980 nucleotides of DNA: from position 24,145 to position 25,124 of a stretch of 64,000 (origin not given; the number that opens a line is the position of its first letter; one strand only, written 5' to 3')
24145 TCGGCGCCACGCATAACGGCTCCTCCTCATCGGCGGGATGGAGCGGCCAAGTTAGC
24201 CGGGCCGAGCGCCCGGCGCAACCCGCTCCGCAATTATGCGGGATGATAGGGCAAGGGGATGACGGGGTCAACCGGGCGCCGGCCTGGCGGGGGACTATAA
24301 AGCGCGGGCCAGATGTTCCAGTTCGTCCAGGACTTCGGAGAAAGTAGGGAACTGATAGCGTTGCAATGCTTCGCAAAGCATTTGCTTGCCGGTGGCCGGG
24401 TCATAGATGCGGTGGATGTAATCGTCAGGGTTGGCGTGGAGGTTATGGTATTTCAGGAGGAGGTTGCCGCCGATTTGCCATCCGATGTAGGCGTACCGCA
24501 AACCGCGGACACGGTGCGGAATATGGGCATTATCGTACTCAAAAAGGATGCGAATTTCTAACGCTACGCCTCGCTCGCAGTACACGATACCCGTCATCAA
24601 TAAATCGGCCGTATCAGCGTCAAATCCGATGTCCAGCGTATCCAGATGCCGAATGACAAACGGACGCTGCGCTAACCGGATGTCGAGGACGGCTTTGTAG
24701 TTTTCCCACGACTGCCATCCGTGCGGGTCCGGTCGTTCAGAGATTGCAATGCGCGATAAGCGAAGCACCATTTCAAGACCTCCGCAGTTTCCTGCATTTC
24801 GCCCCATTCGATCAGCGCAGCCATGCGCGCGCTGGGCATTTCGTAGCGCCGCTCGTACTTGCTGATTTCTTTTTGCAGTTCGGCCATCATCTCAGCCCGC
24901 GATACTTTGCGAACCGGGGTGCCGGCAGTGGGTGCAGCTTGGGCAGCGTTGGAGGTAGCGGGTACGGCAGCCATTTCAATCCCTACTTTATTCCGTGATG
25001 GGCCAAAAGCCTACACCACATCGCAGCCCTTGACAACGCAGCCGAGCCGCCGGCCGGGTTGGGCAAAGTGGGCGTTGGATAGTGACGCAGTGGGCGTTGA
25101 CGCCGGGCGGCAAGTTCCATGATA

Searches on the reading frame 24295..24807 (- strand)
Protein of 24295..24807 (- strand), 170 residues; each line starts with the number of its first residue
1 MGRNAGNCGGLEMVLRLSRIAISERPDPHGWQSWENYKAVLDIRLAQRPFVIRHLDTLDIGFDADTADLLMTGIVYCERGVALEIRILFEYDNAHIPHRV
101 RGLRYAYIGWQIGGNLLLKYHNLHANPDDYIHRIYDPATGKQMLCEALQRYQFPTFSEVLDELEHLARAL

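Call 7: search_protein_families(library=pfam, proteins=[window:24295-24807:-], max_evalue=0.01)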
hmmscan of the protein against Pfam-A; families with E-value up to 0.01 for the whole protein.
window:24295-24807:- (170 aa): 0 families

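Call 37: search_protein_families(library=ncbifam, proteins=[window:24295-24807:-], max_evalue=1)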
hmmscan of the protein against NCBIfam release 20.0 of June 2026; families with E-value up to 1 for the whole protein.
window:24295-24807:- (170 aa): 0 families

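Call 74: search_protein_families(library=pfam, proteins=[window:24295-24807:-], max_evalue=5)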
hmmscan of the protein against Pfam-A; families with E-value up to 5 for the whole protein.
window:24295-24807:- (170 aa): 0 families

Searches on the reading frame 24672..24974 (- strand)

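Call 37: search_protein_families(library=ncbifam, proteins=[window:24672-24974:-], max_evalue=1)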
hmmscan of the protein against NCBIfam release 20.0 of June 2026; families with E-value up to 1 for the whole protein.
window:24672-24974:- (100 aa): 1 family
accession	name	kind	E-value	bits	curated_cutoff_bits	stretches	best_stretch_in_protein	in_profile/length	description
NF045776.1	TumA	equivalog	0.0006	20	100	1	30-76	15-61/76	antitoxin TumA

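Call 74: search_protein_families(library=pfam, proteins=[window:24672-24974:-], max_evalue=5)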
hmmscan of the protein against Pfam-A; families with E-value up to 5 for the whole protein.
window:24672-24974:- (100 aa): 1 family
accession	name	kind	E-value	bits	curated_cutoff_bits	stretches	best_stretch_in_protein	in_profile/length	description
PF14433.11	SUKH-3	-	0.082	13.5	23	1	21-60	17-58/146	SUKH-3 immunity protein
